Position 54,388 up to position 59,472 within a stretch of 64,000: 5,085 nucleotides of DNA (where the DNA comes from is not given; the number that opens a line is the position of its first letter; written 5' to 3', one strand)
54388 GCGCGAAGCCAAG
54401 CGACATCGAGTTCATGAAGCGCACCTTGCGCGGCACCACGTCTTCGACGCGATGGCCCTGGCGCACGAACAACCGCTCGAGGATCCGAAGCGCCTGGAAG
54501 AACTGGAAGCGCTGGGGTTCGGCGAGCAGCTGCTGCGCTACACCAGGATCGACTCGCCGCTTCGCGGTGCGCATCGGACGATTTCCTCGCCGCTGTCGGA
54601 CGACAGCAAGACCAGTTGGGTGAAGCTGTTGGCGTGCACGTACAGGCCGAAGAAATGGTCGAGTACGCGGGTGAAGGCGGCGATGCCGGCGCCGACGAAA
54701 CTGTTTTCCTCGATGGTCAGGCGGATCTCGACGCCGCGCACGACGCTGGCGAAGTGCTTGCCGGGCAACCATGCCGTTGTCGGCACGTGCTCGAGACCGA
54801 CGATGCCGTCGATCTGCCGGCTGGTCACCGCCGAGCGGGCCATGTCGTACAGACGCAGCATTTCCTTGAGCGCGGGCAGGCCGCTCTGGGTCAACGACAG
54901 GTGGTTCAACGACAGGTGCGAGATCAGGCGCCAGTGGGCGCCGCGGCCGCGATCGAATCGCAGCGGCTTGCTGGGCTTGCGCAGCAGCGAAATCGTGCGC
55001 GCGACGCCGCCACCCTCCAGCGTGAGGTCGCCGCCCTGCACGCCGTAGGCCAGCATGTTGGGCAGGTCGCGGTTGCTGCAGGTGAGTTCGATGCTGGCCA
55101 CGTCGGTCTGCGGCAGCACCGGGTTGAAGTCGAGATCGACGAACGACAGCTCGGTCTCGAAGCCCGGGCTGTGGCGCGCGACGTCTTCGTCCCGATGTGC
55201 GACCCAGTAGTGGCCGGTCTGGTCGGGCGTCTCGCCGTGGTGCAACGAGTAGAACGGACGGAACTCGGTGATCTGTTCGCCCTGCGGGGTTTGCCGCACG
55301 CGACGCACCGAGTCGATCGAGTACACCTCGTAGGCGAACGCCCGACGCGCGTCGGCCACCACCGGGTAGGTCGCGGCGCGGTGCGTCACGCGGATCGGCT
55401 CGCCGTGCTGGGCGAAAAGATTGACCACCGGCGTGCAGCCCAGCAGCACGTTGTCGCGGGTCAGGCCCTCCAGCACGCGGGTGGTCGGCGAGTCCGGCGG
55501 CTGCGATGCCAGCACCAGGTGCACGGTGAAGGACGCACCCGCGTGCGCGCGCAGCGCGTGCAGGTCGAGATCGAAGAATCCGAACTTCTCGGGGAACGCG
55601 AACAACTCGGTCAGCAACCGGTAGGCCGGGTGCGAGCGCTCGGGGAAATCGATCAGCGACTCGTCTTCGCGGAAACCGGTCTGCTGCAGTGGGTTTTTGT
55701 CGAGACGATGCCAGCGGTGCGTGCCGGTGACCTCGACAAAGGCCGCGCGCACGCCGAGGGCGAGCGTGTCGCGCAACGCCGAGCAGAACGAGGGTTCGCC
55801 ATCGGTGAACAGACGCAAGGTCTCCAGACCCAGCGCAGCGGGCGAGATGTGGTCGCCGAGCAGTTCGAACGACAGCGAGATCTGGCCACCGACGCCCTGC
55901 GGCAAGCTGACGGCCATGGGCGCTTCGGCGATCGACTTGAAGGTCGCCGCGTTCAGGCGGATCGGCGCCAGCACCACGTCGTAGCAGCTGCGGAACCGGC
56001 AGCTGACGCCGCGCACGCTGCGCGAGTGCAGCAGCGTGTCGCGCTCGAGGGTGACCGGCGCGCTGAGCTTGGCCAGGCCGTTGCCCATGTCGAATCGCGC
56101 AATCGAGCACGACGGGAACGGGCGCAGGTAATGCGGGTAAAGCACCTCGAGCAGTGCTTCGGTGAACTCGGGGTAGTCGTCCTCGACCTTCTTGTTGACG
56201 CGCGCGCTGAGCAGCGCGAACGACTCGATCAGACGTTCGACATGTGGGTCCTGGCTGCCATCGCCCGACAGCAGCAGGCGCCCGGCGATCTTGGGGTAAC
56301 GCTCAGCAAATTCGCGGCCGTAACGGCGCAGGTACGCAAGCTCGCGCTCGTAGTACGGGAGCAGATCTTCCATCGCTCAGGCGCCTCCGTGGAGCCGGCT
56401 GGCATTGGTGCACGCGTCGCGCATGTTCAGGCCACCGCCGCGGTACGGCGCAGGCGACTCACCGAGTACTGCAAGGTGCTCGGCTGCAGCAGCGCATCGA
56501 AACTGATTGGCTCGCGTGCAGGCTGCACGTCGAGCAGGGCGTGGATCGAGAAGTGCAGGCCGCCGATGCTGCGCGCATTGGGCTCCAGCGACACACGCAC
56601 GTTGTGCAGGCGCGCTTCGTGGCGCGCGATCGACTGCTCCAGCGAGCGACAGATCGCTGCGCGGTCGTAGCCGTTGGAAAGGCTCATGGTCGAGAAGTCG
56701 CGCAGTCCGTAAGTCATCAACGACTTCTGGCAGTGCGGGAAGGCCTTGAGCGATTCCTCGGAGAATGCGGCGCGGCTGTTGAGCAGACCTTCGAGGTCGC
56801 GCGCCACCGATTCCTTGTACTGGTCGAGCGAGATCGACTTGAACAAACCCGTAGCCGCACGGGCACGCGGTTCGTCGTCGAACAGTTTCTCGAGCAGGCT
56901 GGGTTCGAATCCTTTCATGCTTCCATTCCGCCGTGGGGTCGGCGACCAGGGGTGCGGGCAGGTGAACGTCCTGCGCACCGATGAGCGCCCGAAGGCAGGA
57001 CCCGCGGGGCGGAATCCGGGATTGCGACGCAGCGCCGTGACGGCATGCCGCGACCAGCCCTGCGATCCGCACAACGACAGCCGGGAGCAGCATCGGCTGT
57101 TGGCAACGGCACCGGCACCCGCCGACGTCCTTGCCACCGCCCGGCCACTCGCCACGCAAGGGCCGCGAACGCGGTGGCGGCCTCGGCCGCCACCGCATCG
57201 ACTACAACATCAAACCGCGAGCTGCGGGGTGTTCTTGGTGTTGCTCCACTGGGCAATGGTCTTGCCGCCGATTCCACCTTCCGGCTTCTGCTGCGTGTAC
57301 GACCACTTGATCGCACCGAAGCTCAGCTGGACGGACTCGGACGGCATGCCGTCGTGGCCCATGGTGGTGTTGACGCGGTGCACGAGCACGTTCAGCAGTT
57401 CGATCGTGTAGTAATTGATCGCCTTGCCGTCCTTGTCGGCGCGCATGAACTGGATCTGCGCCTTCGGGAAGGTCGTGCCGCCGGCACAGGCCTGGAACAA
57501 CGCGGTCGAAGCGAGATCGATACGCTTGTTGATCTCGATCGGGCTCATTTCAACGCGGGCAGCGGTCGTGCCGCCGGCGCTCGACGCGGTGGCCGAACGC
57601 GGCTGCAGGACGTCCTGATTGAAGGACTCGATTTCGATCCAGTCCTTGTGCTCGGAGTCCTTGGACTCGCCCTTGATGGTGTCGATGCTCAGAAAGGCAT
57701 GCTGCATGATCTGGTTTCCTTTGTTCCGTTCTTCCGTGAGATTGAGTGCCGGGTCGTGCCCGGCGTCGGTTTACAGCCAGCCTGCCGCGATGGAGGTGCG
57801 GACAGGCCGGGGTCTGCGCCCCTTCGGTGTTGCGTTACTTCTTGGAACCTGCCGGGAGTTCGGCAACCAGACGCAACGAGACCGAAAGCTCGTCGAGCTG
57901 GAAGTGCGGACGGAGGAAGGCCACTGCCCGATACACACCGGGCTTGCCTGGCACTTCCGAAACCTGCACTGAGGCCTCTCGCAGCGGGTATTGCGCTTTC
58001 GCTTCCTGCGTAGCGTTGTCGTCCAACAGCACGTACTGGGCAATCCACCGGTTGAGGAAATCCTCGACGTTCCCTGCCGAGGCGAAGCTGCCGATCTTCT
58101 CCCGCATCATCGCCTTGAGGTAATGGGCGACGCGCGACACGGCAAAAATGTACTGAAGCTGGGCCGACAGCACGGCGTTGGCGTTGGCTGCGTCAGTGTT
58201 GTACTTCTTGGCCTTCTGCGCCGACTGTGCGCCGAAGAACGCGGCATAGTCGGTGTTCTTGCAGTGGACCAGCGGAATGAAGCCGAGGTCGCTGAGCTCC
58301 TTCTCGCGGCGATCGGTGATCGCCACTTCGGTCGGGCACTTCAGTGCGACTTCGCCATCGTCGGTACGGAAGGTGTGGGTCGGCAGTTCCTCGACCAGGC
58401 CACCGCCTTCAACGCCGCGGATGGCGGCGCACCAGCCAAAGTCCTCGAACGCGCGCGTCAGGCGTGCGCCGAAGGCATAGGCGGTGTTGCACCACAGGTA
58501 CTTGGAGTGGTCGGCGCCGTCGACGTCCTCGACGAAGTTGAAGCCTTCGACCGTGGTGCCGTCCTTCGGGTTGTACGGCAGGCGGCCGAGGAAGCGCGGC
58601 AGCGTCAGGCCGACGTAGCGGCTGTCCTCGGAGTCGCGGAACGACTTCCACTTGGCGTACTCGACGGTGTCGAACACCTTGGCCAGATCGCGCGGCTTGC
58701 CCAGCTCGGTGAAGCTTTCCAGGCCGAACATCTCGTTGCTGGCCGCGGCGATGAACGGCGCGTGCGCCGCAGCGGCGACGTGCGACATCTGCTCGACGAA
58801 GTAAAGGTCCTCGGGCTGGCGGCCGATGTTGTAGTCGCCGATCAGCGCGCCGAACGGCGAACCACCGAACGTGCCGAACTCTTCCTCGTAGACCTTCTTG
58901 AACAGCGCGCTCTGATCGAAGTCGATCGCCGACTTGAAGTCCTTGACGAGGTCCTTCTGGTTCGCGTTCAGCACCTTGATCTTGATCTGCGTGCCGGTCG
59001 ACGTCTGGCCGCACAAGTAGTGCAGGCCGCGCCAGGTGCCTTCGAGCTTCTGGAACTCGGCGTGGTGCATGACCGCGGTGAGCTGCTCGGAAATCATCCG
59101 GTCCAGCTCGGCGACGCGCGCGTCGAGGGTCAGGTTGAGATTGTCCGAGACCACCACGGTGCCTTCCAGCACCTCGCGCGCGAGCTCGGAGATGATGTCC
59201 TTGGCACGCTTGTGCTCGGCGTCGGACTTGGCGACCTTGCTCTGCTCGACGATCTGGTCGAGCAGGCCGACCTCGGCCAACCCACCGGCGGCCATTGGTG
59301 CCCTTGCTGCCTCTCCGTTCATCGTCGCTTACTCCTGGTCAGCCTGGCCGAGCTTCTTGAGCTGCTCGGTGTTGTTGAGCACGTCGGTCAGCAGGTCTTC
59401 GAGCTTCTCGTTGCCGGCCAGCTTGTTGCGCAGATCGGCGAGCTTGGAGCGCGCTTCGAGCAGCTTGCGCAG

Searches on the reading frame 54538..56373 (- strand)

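Call 51: search_protein_families(library=pfam, proteins=[window:54538-56373:-], max_evalue=0.001)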
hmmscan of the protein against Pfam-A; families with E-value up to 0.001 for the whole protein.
window:54538-56373:- (611 aa): 1 family
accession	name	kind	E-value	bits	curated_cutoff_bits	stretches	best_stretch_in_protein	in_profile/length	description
PF05947.17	T6SS_TssF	-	1.9e-196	654.7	25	1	2-607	3-607/608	Type VI secretion system, TssF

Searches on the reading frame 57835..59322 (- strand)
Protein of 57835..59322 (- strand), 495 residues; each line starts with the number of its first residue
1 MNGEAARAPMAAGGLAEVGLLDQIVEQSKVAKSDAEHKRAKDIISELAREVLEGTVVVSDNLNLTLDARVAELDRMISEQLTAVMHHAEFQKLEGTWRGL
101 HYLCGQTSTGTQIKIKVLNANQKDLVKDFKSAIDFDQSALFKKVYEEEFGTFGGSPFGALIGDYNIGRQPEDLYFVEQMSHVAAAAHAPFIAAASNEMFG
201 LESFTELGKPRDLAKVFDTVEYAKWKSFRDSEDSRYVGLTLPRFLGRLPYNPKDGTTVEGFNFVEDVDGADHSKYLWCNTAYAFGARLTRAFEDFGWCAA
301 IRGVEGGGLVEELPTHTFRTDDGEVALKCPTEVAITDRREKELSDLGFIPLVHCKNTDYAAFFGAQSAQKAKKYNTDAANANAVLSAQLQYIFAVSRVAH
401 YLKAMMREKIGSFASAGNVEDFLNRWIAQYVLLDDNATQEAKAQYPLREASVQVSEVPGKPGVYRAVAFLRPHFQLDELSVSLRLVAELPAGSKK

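Call 51: search_protein_families(library=pfam, proteins=[window:57835-59322:-], max_evalue=0.001)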
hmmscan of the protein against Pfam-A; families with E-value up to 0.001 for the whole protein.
window:57835-59322:- (495 aa): 2 families
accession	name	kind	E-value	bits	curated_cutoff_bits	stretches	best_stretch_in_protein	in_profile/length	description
PF05943.17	VipB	-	1.6e-138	461.2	27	1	67-369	1-301/301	EvpB/VC_A0108, tail sheath N-terminal domain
PF18945.5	VipB_2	-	3.9e-47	159.6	27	1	379-489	2-112/112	EvpB/VC_A0108, tail sheath gpW/gp25-like domain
